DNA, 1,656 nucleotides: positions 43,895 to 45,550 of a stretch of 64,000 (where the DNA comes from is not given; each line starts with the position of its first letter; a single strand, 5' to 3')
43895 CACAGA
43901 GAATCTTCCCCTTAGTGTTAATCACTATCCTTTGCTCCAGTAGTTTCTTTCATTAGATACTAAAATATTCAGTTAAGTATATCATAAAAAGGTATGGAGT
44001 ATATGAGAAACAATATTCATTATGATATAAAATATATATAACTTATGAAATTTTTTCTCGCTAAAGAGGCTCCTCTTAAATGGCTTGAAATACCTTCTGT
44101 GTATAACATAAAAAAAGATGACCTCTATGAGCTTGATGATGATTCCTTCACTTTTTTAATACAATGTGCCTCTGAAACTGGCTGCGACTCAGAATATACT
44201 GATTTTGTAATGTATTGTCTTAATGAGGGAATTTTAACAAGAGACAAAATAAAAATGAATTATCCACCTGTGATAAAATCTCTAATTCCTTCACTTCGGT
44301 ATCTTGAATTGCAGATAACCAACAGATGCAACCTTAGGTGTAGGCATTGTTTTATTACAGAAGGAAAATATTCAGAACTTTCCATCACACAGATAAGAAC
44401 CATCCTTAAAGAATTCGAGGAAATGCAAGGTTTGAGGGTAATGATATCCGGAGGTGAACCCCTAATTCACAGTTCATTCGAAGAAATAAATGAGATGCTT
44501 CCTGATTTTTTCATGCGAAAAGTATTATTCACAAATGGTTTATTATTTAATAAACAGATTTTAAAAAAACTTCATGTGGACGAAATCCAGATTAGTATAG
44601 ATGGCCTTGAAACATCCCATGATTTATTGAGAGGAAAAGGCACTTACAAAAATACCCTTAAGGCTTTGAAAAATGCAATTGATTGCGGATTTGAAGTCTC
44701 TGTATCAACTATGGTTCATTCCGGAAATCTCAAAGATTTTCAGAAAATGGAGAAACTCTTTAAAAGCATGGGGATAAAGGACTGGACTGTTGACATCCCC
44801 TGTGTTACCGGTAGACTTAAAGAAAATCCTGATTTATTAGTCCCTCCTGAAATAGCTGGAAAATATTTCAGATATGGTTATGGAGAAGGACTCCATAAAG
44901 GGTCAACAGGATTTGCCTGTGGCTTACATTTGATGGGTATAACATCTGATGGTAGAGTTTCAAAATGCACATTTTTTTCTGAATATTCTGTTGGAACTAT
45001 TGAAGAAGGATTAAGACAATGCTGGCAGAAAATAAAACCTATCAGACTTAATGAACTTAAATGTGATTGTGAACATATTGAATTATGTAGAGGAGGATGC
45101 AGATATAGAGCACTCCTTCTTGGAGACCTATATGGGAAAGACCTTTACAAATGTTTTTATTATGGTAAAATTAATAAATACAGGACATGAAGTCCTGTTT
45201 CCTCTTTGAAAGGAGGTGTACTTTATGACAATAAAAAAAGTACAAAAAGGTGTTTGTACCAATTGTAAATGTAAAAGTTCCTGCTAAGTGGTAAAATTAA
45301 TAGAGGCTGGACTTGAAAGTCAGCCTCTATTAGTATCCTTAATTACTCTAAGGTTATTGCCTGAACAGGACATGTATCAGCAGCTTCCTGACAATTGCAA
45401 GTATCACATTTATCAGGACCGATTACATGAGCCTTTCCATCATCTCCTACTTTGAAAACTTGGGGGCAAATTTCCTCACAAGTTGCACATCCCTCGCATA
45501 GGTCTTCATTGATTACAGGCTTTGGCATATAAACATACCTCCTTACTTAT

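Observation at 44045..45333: Unannotated 20-codon Cys-rich ORF behind a radical SAM/SPASM enzyme with an RRE-like N-terminus: candidate novel RiPP locus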

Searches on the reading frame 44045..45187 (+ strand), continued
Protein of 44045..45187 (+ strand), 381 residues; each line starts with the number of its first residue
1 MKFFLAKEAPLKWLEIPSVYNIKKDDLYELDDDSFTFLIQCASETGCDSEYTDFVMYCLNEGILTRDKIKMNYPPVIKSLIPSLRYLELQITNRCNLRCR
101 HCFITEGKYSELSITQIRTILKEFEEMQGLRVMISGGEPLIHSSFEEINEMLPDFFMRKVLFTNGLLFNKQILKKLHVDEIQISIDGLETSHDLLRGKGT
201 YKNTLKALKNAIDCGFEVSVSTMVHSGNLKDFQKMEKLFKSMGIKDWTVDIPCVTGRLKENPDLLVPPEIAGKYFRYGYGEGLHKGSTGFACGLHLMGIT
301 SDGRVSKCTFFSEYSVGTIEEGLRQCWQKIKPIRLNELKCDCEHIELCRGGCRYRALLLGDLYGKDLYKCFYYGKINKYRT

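Call 52: search_protein_families(library=ncbifam, proteins=[L034:5977-7131:+, L038:5968-7101:+, L030:5980-7158:+, L035:5956-7110:+, L025:5917-7107:+, L034:5790-6005:+, L030:5829-5990:+, L035:5424-5645:+], max_evalue=0.01)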
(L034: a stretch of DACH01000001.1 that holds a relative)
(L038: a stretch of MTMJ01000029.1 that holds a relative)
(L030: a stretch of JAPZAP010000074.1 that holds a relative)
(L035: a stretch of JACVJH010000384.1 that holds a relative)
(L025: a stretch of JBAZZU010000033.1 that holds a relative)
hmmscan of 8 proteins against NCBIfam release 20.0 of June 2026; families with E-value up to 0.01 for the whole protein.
L034:5977-7131:+ (385 aa): 77 families (the best 25 are shown)
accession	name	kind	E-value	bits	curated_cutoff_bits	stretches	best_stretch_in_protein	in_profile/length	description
TIGR04055.1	rSAM_NirJ2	equivalog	5.5e-31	108.3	500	2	94-249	5-170/326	putative heme d1 biosynthesis radical SAM protein NirJ2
TIGR04250.1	SCM_rSAM_ScmE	equivalog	8.8e-28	97.2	400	1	93-263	7-189/358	SynChlorMet cassette radical SAM/SPASM protein ScmE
TIGR04545.1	rSAM_ahbD_hemeb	equivalog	1.2e-26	94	500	2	95-251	6-173/339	heme b synthase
TIGR04303.1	GeoRSP_rSAM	equivalog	1.3e-25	90.7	400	2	98-246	14-170/325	GeoRSP system radical SAM/SPASM protein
NF045574.1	sacti_mat_StsB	exception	1.1e-24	87.2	625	1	85-250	92-266/466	StsB family radical SAM/SPASM domain sactipeptide maturase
TIGR04051.1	rSAM_NirJ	equivalog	2.6e-24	85.9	515.45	1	96-250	9-173/354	heme d1 biosynthesis radical SAM protein NirJ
TIGR04347.1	pseudo_SAM_Halo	equivalog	6.2e-24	85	525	1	92-252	41-211/390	TIGR04347 family pseudo-SAM/SPASM protein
TIGR03962.1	mycofact_rSAM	equivalog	9.4e-24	84.2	265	2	94-246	17-179/339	mycofactocin radical SAM maturase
TIGR04317.1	W_rSAM_matur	equivalog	3.6e-22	79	380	1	87-250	2-181/349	tungsten cofactor oxidoreductase radical SAM maturase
NF050035.1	rSAM_WgK_link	exception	4.8e-21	75.2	650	1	94-247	14-178/367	radical SAM/SPASM peptide maturase WgkB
TIGR04082.1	rSAM_for_selen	equivalog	4.3e-20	71.9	350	1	77-250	187-366/516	thio(seleno)oxazole modification radical SAM maturase SbtM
TIGR04340.1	rSAM_ACGX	hypoth_equivalog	4.8e-20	72.1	400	1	93-245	7-174/341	radical SAM/SPASM domain protein, ACGX system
TIGR04251.1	SCM_rSAM_ScmF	equivalog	8.4e-20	71.4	400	1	88-250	3-179/353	SynChlorMet cassette radical SAM/SPASM protein ScmF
TIGR02109.1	PQQ_syn_pqqE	equivalog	8.7e-20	71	381.35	1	90-270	8-199/358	pyrroloquinoline quinone biosynthesis protein PqqE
TIGR04053.2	TIGR04053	equivalog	1.1e-19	70.9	395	1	94-252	13-185/366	TIGR04053 family radical SAM/SPASM domain-containing protein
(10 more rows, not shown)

L038:5968-7101:+ (378 aa): 80 families (the best 25 are shown)
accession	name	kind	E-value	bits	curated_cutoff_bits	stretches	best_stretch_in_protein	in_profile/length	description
TIGR04317.1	W_rSAM_matur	equivalog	1.3e-26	93.5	380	1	88-220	2-140/349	tungsten cofactor oxidoreductase radical SAM maturase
TIGR04055.1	rSAM_NirJ2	equivalog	1.7e-25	90.3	500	2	96-248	6-167/326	putative heme d1 biosynthesis radical SAM protein NirJ2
TIGR04545.1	rSAM_ahbD_hemeb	equivalog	4.7e-25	88.7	500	1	95-250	5-170/339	heme b synthase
TIGR04250.1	SCM_rSAM_ScmE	equivalog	3.5e-24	85.4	400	1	92-243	5-166/358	SynChlorMet cassette radical SAM/SPASM protein ScmE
NF050035.1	rSAM_WgK_link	exception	6.4e-24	84.6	650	1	92-228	11-155/367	radical SAM/SPASM peptide maturase WgkB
TIGR04054.1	rSAM_NirJ1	equivalog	1.8e-23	82.8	650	1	94-241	40-196/387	putative heme d1 biosynthesis radical SAM protein NirJ1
TIGR04347.1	pseudo_SAM_Halo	equivalog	4.3e-23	82.2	525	1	92-260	40-220/390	TIGR04347 family pseudo-SAM/SPASM protein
NF012164.0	AlbA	equivalog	4.7e-23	81.3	850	1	90-251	113-284/442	subtilosin maturase AlbA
TIGR04251.1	SCM_rSAM_ScmF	equivalog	2e-21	76.8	400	1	89-248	3-175/353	SynChlorMet cassette radical SAM/SPASM protein ScmF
NF045574.1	sacti_mat_StsB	exception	1.7e-20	73.3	625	1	86-244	92-258/466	StsB family radical SAM/SPASM domain sactipeptide maturase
TIGR02666.1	moaA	equivalog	2.9e-20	72.5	284.05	1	89-224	9-161/336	GTP 3',8-cyclase MoaA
TIGR02668.1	moaA_archaeal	equivalog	1.6e-19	70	325.25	1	92-242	12-173/303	GTP 3',8-cyclase MoaA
TIGR03962.1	mycofact_rSAM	equivalog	2.4e-19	69.7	265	1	95-248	17-179/339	mycofactocin radical SAM maturase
TIGR04133.1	rSAM_w_lipo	hypoth_equivalog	4.3e-19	68.7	425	1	88-251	22-198/350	TIGR04133 family radical SAM/SPASM protein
NF038283.1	viperin_w_prok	equivalog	5.8e-19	68.3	180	1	94-197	6-120/281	viperin family antiviral radical SAM protein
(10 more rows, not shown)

L030:5980-7158:+ (393 aa): 74 families (the best 25 are shown)
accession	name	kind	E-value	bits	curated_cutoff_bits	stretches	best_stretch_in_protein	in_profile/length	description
TIGR04055.1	rSAM_NirJ2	equivalog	7.9e-32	111.1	500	2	100-279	5-190/326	putative heme d1 biosynthesis radical SAM protein NirJ2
TIGR04545.1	rSAM_ahbD_hemeb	equivalog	2.3e-31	109.5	500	1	100-287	5-199/339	heme b synthase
TIGR03962.1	mycofact_rSAM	equivalog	1.3e-28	100.2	265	2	99-255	16-178/339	mycofactocin radical SAM maturase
TIGR04250.1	SCM_rSAM_ScmE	equivalog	9.5e-28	97.1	400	1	98-261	6-177/358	SynChlorMet cassette radical SAM/SPASM protein ScmE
NF050035.1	rSAM_WgK_link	exception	2.3e-27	95.9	650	1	99-271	13-192/367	radical SAM/SPASM peptide maturase WgkB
TIGR04054.1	rSAM_NirJ1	equivalog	6.3e-27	94.2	650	1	98-251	39-198/387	putative heme d1 biosynthesis radical SAM protein NirJ1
TIGR04303.1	GeoRSP_rSAM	equivalog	2.8e-25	89.6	400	1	100-249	10-163/325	GeoRSP system radical SAM/SPASM protein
NF045574.1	sacti_mat_StsB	exception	6e-25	88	625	1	89-249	90-255/466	StsB family radical SAM/SPASM domain sactipeptide maturase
TIGR04546.1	rSAM_ahbC_deAc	equivalog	1.1e-24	87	650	1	98-251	42-201/390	12,18-didecarboxysiroheme deacetylase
NF012164.0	AlbA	equivalog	6.4e-24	84.2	850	1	64-288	81-313/442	subtilosin maturase AlbA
TIGR04251.1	SCM_rSAM_ScmF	equivalog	7.8e-24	84.7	400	1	94-260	3-179/353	SynChlorMet cassette radical SAM/SPASM protein ScmF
TIGR04340.1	rSAM_ACGX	hypoth_equivalog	1.8e-23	83.3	400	1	99-254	7-173/341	radical SAM/SPASM domain protein, ACGX system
TIGR04051.1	rSAM_NirJ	equivalog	9.6e-23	80.7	515.45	1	98-253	5-166/354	heme d1 biosynthesis radical SAM protein NirJ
NF041298.1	rSAM_mat_DynA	equivalog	1.3e-22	80.3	450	2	101-253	7-177/356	dynobactin maturation radical SAM/SPASM protein DynA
TIGR04053.2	TIGR04053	equivalog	2.6e-22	79.6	395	1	100-271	13-194/366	TIGR04053 family radical SAM/SPASM domain-containing protein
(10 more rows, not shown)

L035:5956-7110:+ (385 aa): 63 families (the best 25 are shown)
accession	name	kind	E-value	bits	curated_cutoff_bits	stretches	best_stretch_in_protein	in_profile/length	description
NF045574.1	sacti_mat_StsB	exception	2.4e-25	89.3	625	1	85-268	89-277/466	StsB family radical SAM/SPASM domain sactipeptide maturase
TIGR04054.1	rSAM_NirJ1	equivalog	4.6e-25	88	650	1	97-254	40-204/387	putative heme d1 biosynthesis radical SAM protein NirJ1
TIGR04133.1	rSAM_w_lipo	hypoth_equivalog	1.8e-24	86.3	425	1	89-272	20-214/350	TIGR04133 family radical SAM/SPASM protein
TIGR04051.1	rSAM_NirJ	equivalog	4.3e-24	85.1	515.45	1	98-269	7-185/354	heme d1 biosynthesis radical SAM protein NirJ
TIGR04250.1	SCM_rSAM_ScmE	equivalog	7.6e-24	84.3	400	1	94-252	4-171/358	SynChlorMet cassette radical SAM/SPASM protein ScmE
TIGR04546.1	rSAM_ahbC_deAc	equivalog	3.9e-23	81.9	650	1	97-261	43-214/390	12,18-didecarboxysiroheme deacetylase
TIGR04055.1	rSAM_NirJ2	equivalog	9.7e-23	81.2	500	1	99-267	6-181/326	putative heme d1 biosynthesis radical SAM protein NirJ2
TIGR04303.1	GeoRSP_rSAM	equivalog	1.1e-22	81.1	400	2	99-253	11-170/325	GeoRSP system radical SAM/SPASM protein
TIGR04053.2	TIGR04053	equivalog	1.2e-22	80.7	395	1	95-278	10-204/366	TIGR04053 family radical SAM/SPASM domain-containing protein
NF050035.1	rSAM_WgK_link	exception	1.5e-22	80.1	650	1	95-258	11-182/367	radical SAM/SPASM peptide maturase WgkB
TIGR04347.1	pseudo_SAM_Halo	equivalog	9.1e-21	74.6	525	1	97-256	42-208/390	TIGR04347 family pseudo-SAM/SPASM protein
TIGR04103.1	rSAM_nif11_3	equivalog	5.9e-20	71.3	725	1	93-273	5-191/412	nif11-class peptide radical SAM maturase 3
TIGR04082.1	rSAM_for_selen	equivalog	9.8e-20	70.8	350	1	98-264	204-375/516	thio(seleno)oxazole modification radical SAM maturase SbtM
TIGR04317.1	W_rSAM_matur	equivalog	1.3e-19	70.5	380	1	91-255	2-179/349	tungsten cofactor oxidoreductase radical SAM maturase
TIGR04545.1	rSAM_ahbD_hemeb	equivalog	4.6e-19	69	500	1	97-269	4-186/339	heme b synthase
TIGR03962.1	mycofact_rSAM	equivalog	1.3e-18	67.3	265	1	95-252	14-178/339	mycofactocin radical SAM maturase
TIGR02109.1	PQQ_syn_pqqE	equivalog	1.1e-16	60.7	381.35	1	94-274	8-197/358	pyrroloquinoline quinone biosynthesis protein PqqE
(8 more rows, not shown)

L025:5917-7107:+ (397 aa): 73 families (the best 25 are shown)
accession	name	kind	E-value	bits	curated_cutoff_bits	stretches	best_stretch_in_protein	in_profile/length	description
TIGR04545.1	rSAM_ahbD_hemeb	equivalog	1.1e-31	110.5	500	1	112-283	7-186/339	heme b synthase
TIGR03962.1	mycofact_rSAM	equivalog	5.2e-31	108.1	265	1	111-265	18-179/339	mycofactocin radical SAM maturase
TIGR04250.1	SCM_rSAM_ScmE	equivalog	2.9e-30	105.4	400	1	109-283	7-190/358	SynChlorMet cassette radical SAM/SPASM protein ScmE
TIGR04546.1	rSAM_ahbC_deAc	equivalog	4.2e-28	98.2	650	1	109-261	43-202/390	12,18-didecarboxysiroheme deacetylase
TIGR04051.1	rSAM_NirJ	equivalog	7e-28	97.6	515.45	1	113-264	10-168/354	heme d1 biosynthesis radical SAM protein NirJ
TIGR04054.1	rSAM_NirJ1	equivalog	7.2e-28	97.3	650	1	111-260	42-198/387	putative heme d1 biosynthesis radical SAM protein NirJ1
TIGR04303.1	GeoRSP_rSAM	equivalog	2.8e-27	96.2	400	1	110-263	10-168/325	GeoRSP system radical SAM/SPASM protein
TIGR04340.1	rSAM_ACGX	hypoth_equivalog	7.2e-27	94.5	400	1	109-259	7-169/341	radical SAM/SPASM domain protein, ACGX system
TIGR04103.1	rSAM_nif11_3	equivalog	8.5e-27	93.8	725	1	105-289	5-195/412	nif11-class peptide radical SAM maturase 3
TIGR04347.1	pseudo_SAM_Halo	equivalog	2.2e-25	89.8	525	1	108-268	41-208/390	TIGR04347 family pseudo-SAM/SPASM protein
NF045574.1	sacti_mat_StsB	exception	3.7e-25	88.7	625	1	101-277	92-274/466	StsB family radical SAM/SPASM domain sactipeptide maturase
TIGR04055.1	rSAM_NirJ2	equivalog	5.6e-25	88.5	500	1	113-270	8-172/326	putative heme d1 biosynthesis radical SAM protein NirJ2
TIGR04053.2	TIGR04053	equivalog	1e-24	87.5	395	1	114-284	17-198/366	TIGR04053 family radical SAM/SPASM domain-containing protein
NF050035.1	rSAM_WgK_link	exception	2.4e-23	82.7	650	1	109-290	13-201/367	radical SAM/SPASM peptide maturase WgkB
TIGR04251.1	SCM_rSAM_ScmF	equivalog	3e-22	79.5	400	1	104-267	3-177/353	SynChlorMet cassette radical SAM/SPASM protein ScmF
TIGR02109.1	PQQ_syn_pqqE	equivalog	1.7e-16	60.1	381.35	1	106-282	8-192/358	pyrroloquinoline quinone biosynthesis protein PqqE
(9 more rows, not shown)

L034:5790-6005:+ (72 aa): 0 families

L030:5829-5990:+ (54 aa): 0 families

L035:5424-5645:+ (74 aa): 0 families

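Call 83: search_protein_families(library=padloc, proteins=[window:44045-45187:+], max_evalue=0.001)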
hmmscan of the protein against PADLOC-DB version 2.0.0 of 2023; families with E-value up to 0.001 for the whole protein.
window:44045-45187:+ (381 aa): 3 families
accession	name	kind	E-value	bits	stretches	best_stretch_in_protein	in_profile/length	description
PDLC02903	pVip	-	4.8e-20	70.1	1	89-247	4-166/257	Viperins not associated with kinases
PDLC02904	pVip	-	3.5e-19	67.3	1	90-249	8-172/262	Viperins associated with kinases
PDLC02905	pVip-kinase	-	2.6e-05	21.6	1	81-231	181-344/474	Viperin-kinase fusion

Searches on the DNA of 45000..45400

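Call 73: search_rna_families(source=window, start=45000, end=45400, threshold=evalue, max_evalue=10)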
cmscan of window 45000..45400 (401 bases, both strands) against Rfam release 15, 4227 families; matches with E-value up to 10: 15.
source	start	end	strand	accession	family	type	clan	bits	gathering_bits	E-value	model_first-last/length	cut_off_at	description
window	45111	45218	-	RF03106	RT-11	Gene; sRNA;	-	23.8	143.5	0.0044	1-147/147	no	RT-11 RNA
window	45216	45336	+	RF04182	GibS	Gene; sRNA;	-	22.6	115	0.54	1-142/142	no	GibS sRNA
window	45231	45335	+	RF02449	ncr1015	Gene; sRNA;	-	22.1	60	0.8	1-121/121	no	Bacillus sRNA ncr1015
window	45162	45267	+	RF02415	rliG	Gene; sRNA;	-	19.9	55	0.044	1-267/267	no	Listeria sRNA rliG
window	45120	45227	+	RF04342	Plastid-psbA-1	Cis-reg;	CL00153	19.2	54.3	4.7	1-114/114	no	Plastid-psbA-1 3UTR RNA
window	45154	45211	+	RF01597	snoR22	Gene; snRNA; snoRNA; CD-box;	-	18.3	50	10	1-83/83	no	small nucleolar RNA snoR22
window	45299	45357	-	RF02728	HrrF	Gene; sRNA;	-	16.9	77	1.6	1-116/116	no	Haemophilus regulatory RNA responsive to iron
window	45193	45309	-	RF00443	SNORA27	Gene; snRNA; snoRNA; HACA-box;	CL00032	15.3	64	3.2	1-127/127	no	Small nucleolar RNA SNORA27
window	45229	45281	-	RF01384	InvR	Gene;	-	14.8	60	5.5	1-91/91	no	Invasion gene-associated RNA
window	45201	45345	+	RF03532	SQ2397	Cis-reg;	-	13.7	100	6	1-243/243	no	Cis-regulator of HTH transcription factor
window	45176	45288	-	RF00082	SraG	Gene; sRNA;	-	13.5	50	8.4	1-177/177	no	SraG RNA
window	45224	45345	-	RF02250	Six3os1_5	Gene; lncRNA;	-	12.8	50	0.23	165-272/272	no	Six3os1 conserved region 5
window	45183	45215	-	RF00180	REN-SRE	Cis-reg;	-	12.7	41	1.8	1-37/37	no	Renin stability regulatory element (REN-SRE)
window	45179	45351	+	RF01471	rliB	Gene; sRNA;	-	12.3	40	4.3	1-360/360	no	Listeria sRNA rliB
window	45044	45133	+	RF01506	Afu_294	Gene; snRNA; snoRNA; CD-box;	-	12.3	43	7.8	1-83/83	no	A. fumigatus snoRNA Afu_294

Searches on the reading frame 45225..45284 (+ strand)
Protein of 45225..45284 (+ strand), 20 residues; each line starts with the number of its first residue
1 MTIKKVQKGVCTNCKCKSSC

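Call 4: search_protein_families(library=ncbifam, proteins=[window:45225-45284:+], max_evalue=1)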
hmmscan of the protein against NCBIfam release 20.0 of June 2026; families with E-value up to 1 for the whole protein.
seq(20 aa): 0 families

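Call 5: search_protein_families(library=pfam, proteins=[window:45225-45284:+], max_evalue=1)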
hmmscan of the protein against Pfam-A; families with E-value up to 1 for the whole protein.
seq(20 aa): 0 families

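Call 34: list_cluster_members(proteins=[window:45225-45284:+, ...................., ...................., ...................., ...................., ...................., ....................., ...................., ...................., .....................])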
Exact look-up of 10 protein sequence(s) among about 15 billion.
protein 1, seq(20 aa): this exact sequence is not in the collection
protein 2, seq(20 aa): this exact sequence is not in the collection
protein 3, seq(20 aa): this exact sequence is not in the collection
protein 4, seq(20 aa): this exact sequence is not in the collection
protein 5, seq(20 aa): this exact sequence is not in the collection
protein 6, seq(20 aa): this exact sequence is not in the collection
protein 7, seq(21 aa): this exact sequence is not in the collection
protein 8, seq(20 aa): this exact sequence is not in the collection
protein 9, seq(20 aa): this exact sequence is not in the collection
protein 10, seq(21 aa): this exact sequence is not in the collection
